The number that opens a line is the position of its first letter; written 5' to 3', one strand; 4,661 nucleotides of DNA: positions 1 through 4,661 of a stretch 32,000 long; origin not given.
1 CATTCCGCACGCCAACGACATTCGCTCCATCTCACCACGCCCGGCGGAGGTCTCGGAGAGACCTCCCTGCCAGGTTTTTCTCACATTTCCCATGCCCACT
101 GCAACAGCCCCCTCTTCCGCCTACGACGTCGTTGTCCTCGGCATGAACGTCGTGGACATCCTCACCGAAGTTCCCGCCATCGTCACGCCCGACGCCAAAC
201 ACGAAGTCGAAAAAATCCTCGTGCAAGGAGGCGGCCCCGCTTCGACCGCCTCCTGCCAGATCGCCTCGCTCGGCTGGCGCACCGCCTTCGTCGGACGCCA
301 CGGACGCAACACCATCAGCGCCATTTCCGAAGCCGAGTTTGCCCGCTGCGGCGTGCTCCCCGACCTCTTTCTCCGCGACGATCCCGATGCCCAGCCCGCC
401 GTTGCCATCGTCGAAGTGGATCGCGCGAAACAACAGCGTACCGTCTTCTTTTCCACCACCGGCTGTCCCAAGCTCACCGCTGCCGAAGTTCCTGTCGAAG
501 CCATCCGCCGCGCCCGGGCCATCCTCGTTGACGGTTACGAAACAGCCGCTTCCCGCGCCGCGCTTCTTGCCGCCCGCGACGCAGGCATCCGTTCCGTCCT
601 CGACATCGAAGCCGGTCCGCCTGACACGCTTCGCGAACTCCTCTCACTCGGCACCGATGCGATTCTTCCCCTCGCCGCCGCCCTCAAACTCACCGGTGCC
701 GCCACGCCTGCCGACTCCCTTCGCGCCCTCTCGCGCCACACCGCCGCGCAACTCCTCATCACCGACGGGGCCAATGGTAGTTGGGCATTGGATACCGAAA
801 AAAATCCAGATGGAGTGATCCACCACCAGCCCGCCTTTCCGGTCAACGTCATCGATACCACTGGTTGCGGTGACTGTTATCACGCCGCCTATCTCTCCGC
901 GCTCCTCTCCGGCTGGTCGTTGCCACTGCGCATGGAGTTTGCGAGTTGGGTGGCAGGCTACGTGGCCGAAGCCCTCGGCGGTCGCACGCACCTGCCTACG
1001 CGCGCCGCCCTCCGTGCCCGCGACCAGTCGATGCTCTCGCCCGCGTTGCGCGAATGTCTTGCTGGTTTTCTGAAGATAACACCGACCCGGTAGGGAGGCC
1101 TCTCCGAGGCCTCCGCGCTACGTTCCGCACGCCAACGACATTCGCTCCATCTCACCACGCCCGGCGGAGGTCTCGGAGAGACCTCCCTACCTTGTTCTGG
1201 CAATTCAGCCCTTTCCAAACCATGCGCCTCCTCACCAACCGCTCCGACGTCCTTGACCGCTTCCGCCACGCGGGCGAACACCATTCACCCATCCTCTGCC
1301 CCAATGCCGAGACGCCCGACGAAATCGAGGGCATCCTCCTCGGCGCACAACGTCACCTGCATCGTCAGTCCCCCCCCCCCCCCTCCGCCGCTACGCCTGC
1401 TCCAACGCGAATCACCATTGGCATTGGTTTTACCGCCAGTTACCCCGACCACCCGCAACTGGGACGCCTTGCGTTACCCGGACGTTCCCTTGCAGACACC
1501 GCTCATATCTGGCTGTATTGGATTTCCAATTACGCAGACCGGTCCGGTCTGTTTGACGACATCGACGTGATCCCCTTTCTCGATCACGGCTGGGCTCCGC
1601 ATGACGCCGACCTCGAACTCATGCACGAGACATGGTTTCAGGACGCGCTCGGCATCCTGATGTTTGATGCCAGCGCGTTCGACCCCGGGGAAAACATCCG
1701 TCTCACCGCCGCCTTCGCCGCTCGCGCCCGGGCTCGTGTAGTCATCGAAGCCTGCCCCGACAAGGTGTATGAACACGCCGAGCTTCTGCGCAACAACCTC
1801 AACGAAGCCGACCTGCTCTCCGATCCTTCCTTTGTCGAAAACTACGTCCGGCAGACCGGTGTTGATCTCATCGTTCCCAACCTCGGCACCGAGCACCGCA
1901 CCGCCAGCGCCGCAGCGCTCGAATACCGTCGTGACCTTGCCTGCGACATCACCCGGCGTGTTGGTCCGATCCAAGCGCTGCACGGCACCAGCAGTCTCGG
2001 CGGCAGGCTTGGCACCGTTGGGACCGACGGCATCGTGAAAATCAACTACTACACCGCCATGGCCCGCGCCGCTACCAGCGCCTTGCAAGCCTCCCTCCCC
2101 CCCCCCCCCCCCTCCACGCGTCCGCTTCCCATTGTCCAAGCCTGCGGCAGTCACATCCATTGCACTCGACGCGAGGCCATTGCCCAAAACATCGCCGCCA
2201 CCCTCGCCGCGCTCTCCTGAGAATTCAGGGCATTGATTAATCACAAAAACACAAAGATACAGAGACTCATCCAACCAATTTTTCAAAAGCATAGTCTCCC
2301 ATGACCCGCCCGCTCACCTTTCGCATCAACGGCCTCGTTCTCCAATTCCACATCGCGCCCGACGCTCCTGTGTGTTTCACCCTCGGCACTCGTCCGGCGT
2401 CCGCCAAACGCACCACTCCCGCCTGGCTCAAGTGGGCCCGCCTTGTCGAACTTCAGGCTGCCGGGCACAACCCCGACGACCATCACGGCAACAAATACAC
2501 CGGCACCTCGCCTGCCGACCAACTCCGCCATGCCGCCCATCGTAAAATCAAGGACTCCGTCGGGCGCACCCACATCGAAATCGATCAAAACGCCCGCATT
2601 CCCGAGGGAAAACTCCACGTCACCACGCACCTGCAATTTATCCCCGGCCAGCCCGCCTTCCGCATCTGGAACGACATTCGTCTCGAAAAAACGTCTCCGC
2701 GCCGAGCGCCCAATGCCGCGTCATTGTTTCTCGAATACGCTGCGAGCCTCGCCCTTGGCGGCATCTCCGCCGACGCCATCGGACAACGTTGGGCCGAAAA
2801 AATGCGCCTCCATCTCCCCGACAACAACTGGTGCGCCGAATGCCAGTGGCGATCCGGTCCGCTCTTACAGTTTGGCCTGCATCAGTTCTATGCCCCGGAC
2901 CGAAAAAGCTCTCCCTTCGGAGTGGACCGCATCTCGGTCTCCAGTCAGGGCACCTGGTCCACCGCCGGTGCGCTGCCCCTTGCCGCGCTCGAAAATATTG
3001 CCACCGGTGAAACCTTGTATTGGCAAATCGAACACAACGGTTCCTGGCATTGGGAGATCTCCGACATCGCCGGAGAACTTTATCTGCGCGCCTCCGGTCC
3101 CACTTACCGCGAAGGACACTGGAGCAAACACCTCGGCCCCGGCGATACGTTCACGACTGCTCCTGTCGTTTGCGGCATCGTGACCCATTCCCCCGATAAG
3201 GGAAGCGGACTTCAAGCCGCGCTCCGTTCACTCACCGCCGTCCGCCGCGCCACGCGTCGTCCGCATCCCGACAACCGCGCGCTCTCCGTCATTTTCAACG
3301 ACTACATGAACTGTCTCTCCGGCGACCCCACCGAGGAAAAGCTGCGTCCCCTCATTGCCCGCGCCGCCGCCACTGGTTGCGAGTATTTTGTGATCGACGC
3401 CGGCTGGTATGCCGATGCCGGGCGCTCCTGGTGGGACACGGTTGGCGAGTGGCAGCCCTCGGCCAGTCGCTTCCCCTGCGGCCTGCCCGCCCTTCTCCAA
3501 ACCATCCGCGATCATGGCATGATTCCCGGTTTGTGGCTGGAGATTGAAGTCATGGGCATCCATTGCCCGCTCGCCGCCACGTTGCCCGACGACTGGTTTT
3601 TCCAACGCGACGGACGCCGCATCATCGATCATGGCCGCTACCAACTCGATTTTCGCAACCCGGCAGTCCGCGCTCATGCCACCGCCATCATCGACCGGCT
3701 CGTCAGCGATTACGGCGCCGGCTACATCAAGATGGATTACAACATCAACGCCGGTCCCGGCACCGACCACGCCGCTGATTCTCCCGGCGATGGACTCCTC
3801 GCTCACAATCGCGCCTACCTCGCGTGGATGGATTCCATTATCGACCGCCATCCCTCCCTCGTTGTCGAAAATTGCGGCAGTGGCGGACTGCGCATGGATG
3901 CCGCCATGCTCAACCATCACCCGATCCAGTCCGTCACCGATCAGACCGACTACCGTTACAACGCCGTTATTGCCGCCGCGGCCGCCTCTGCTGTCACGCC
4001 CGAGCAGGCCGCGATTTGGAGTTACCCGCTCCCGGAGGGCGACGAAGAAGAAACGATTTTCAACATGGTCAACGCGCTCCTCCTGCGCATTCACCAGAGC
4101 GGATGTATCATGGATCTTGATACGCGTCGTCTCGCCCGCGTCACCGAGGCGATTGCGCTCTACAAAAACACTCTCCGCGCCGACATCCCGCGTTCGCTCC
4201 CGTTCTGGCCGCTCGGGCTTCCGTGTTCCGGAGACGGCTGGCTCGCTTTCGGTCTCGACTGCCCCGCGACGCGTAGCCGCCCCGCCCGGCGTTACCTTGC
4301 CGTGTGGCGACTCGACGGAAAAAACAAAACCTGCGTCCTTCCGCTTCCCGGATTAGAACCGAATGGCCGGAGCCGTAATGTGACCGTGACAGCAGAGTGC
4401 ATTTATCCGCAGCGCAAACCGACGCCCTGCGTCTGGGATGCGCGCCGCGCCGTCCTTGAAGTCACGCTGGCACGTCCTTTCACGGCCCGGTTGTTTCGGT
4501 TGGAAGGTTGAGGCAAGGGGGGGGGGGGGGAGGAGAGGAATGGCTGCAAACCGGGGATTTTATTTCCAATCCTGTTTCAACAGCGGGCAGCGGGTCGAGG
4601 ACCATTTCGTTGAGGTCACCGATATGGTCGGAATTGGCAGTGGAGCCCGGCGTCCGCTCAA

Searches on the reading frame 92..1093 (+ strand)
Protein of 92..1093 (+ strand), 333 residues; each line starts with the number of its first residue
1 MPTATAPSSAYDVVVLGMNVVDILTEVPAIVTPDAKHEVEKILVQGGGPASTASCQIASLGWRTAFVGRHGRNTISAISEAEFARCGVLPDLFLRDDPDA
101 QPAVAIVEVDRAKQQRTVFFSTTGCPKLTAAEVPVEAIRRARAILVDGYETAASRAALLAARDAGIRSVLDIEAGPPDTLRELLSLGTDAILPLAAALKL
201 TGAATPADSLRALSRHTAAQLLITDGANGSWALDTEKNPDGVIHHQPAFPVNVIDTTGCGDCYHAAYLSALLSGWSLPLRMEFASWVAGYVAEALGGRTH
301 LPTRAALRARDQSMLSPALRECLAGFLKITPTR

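Call 85: search_protein_families(library=pfam, proteins=[window:92-1093:+], max_evalue=0.00001)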
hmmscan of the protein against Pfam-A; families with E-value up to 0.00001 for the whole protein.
window:92-1093:+ (333 aa): 1 family
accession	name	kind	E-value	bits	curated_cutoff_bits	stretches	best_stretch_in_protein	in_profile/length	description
PF00294.29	PfkB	-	1.6e-30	106.9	25.8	1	13-303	4-301/302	pfkB family carbohydrate kinase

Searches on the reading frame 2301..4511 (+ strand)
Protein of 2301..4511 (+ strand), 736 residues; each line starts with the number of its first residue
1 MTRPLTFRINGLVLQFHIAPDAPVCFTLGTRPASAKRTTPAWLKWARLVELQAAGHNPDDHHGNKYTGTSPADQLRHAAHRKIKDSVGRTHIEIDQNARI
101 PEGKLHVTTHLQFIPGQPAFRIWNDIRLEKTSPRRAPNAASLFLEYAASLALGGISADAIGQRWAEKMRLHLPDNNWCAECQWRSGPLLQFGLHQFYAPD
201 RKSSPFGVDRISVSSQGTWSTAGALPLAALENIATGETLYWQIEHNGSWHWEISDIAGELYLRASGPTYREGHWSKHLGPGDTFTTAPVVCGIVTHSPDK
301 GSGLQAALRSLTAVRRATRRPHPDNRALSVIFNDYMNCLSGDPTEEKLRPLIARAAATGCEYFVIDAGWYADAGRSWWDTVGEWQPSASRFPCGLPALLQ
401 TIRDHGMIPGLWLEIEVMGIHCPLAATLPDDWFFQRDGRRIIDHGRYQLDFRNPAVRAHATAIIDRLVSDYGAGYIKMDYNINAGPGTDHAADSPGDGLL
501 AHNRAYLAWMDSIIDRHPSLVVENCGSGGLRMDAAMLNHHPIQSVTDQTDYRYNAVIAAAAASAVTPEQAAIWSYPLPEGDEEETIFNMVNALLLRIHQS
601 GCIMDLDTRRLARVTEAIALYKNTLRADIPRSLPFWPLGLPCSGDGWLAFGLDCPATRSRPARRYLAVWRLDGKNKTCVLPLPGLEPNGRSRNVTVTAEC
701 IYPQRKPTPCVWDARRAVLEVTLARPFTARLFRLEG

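Call 85: search_protein_families(library=pfam, proteins=[window:2301-4511:+], max_evalue=0.00001)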
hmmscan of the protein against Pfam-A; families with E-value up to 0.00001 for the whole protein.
window:2301-4511:+ (736 aa): 1 family
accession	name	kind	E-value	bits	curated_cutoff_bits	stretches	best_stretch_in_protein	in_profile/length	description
PF02065.24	Melibiase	-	5.8e-30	104.9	27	1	315-557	28-270/347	Melibiase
